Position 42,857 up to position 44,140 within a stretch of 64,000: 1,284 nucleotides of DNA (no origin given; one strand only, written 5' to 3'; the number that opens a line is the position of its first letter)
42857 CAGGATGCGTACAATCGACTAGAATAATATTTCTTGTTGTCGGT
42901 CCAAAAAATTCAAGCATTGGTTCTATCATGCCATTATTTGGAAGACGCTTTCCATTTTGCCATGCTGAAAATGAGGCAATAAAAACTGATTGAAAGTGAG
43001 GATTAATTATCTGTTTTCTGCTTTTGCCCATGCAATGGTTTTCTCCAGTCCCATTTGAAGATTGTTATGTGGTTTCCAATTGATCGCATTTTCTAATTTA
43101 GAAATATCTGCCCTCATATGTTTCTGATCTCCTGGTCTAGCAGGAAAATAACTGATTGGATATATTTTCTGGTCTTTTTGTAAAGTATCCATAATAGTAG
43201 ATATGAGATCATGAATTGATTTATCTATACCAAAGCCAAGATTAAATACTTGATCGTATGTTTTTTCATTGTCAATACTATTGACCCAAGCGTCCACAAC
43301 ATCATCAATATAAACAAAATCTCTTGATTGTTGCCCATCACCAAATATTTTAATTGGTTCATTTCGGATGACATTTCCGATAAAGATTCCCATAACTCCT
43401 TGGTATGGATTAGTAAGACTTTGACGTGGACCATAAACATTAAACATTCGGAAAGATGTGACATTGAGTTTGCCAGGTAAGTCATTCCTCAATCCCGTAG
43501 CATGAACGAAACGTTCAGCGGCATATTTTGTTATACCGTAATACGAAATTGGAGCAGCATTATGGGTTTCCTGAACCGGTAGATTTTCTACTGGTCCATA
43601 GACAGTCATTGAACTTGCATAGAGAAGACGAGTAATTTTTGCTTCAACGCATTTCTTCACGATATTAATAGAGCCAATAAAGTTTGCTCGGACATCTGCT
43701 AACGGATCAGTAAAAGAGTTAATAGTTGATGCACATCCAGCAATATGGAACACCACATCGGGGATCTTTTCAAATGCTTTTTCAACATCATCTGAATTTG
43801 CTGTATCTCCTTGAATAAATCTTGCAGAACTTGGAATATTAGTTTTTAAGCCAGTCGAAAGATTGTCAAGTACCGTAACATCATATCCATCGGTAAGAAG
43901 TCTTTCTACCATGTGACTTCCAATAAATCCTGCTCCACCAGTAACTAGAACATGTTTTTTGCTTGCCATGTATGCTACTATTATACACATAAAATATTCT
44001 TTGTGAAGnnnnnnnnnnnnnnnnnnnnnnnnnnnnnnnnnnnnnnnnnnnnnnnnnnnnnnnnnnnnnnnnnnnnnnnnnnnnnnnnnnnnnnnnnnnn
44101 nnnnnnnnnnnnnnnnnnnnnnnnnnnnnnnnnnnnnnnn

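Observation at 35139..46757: Three-member paralogous family of giant polytopic membrane proteins, each with a C-terminal TM anchor; two have small 3-TM partner proteins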

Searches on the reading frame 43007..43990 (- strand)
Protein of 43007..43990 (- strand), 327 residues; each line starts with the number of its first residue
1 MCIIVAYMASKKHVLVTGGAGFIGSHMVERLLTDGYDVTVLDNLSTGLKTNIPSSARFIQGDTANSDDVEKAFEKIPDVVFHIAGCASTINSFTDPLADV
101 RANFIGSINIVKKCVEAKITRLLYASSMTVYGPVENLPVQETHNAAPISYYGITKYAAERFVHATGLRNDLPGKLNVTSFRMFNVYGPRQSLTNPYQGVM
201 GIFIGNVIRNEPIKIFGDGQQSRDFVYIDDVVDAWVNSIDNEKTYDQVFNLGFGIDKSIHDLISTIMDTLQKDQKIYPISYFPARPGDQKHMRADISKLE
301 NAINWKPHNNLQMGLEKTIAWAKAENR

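Call 26: search_protein_families(library=pfam, proteins=[window:43007-43990:-], max_evalue=0.001)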
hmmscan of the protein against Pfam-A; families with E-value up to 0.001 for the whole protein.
window:43007-43990:- (327 aa): 9 families
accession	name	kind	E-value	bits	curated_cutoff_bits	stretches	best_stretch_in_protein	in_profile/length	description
PF01370.27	Epimerase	-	2.1e-58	198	20.9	1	14-252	1-240/240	NAD dependent epimerase/dehydratase family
PF16363.11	GDP_Man_Dehyd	-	1.8e-49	169.4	27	1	15-318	1-332/332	GDP-mannose 4,6 dehydratase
PF01073.25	3Beta_HSD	-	1.5e-25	90.2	22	1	15-236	1-226/280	3-beta hydroxysteroid dehydrogenase/isomerase family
PF04321.23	RmlD_sub_bind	-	1.8e-16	60.5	27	1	13-302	2-266/287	RmlD substrate binding domain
PF13460.12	NAD_binding_10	-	7.6e-14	52.4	27.2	1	18-167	1-136/184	NAD(P)H-binding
PF02719.21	Polysacc_synt_2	-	1.4e-13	51.1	20.2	1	14-291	1-270/293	Polysaccharide biosynthesis protein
PF07993.18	NAD_binding_4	-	3.8e-10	39.8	20.1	1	70-234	79-257/258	Male sterility protein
PF00106.31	adh_short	-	6.3e-07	29.5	26.6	1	12-78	1-73/195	short chain dehydrogenase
PF05368.20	NmrA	-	7.2e-06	26.2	27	1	11-127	2-107/298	NmrA-like family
